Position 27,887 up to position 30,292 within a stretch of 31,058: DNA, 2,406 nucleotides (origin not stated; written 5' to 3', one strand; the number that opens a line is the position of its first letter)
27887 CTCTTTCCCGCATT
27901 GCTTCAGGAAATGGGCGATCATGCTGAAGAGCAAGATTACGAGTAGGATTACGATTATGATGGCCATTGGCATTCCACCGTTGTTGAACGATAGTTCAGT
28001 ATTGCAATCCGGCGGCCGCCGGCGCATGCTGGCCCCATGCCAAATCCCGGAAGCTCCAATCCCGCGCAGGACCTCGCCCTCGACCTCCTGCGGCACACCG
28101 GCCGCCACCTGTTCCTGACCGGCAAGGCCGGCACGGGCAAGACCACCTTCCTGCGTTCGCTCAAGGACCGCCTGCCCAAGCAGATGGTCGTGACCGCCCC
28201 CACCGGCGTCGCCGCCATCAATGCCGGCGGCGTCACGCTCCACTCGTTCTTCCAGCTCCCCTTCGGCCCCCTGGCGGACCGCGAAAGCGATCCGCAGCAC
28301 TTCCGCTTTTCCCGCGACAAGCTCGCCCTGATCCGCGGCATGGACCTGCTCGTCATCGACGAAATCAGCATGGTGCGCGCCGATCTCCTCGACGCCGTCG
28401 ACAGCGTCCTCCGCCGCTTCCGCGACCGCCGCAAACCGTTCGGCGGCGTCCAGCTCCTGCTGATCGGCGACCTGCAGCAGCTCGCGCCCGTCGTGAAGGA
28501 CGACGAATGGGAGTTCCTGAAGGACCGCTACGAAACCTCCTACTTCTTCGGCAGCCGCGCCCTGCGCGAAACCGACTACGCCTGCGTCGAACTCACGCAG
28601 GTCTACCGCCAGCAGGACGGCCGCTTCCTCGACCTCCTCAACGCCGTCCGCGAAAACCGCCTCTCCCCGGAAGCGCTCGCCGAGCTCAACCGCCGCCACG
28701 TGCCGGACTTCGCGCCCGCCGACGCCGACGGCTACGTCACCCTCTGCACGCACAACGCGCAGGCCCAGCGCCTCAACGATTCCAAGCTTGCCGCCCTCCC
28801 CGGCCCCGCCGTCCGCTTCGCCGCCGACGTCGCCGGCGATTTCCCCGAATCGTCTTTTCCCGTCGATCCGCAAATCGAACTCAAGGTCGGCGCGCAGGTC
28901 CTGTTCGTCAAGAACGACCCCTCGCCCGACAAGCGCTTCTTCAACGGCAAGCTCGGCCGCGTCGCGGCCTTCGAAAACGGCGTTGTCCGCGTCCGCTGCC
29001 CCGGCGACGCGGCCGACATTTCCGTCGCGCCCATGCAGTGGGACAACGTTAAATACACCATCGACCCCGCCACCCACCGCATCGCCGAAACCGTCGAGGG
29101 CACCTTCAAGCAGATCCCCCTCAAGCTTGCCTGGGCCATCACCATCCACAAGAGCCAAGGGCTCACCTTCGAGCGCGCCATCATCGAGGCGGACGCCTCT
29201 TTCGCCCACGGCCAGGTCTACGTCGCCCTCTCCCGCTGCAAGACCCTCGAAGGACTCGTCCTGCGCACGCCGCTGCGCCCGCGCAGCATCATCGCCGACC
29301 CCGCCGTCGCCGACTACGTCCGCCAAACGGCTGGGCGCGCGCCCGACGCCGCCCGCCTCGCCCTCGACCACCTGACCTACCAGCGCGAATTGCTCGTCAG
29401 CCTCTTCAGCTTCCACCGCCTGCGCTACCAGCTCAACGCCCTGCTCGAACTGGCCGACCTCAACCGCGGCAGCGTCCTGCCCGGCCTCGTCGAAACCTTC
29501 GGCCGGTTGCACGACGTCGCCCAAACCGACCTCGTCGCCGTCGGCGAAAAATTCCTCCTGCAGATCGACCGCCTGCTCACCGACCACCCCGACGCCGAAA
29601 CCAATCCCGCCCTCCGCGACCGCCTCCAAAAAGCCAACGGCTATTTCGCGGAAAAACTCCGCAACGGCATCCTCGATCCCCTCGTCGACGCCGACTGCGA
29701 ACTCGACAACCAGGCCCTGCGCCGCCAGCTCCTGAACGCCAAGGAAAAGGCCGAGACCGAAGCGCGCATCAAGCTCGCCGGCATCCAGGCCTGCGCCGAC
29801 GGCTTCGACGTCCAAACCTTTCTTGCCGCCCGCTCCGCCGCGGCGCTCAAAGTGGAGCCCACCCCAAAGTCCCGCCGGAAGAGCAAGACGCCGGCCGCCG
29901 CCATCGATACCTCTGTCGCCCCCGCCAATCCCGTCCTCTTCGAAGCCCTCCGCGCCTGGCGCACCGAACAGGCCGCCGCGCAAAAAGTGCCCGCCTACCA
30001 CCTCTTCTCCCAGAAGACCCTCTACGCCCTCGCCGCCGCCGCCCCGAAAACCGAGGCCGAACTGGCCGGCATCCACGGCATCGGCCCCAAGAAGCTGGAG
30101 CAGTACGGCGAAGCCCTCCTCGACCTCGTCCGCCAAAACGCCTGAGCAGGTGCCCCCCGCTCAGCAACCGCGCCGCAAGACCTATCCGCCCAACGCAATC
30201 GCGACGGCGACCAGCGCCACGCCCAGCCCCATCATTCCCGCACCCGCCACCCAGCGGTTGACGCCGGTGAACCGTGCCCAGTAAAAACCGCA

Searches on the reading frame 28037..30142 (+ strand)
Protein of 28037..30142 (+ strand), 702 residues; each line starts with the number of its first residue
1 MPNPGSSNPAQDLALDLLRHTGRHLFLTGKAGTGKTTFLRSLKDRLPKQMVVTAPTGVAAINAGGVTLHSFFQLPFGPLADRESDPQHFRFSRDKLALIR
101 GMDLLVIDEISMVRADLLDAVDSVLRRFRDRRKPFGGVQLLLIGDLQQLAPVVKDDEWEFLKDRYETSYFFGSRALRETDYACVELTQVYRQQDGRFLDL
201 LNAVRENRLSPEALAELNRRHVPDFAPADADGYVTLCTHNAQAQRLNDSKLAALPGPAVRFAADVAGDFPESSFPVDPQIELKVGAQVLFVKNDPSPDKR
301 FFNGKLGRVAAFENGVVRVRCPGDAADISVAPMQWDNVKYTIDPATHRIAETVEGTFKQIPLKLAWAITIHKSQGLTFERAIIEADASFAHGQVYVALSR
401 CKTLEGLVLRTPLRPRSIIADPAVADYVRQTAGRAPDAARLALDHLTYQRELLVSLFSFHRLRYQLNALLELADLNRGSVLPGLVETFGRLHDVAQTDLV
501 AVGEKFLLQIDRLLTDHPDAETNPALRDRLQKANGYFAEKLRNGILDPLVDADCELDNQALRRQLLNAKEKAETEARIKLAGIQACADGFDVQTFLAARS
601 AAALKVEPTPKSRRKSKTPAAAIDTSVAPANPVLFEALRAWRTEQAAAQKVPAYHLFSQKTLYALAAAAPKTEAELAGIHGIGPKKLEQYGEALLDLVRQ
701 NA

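Call 69: search_protein_families(library=pfam, proteins=[window:28037-30142:+], max_evalue=0.00001)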
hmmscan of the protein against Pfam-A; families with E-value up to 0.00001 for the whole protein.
window:28037-30142:+ (702 aa): 7 families
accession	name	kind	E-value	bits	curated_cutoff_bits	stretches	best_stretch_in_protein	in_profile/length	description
PF05970.20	PIF1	-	4.9e-30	105.2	25.9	1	19-194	19-191/223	PIF1-like helicase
PF00570.28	HRDC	-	4.1e-21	75.1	23.8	1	634-698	4-68/68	HRDC domain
PF13604.12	AAA_30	-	3.7e-15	56.6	27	1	8-220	3-183/191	AAA domain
PF13245.12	AAA_19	-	7.9e-10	39.5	25.1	1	23-152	12-132/134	AAA domain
PF13401.12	AAA_22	-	1.2e-08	35.8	27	1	20-145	3-123/130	AAA domain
PF02689.20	Herpes_Helicase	-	1.6e-07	30.2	27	0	367-428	732-795/808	Helicase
PF13191.12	AAA_16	-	8.3e-07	30.1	32.6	1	17-149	19-144/167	AAA ATPase domain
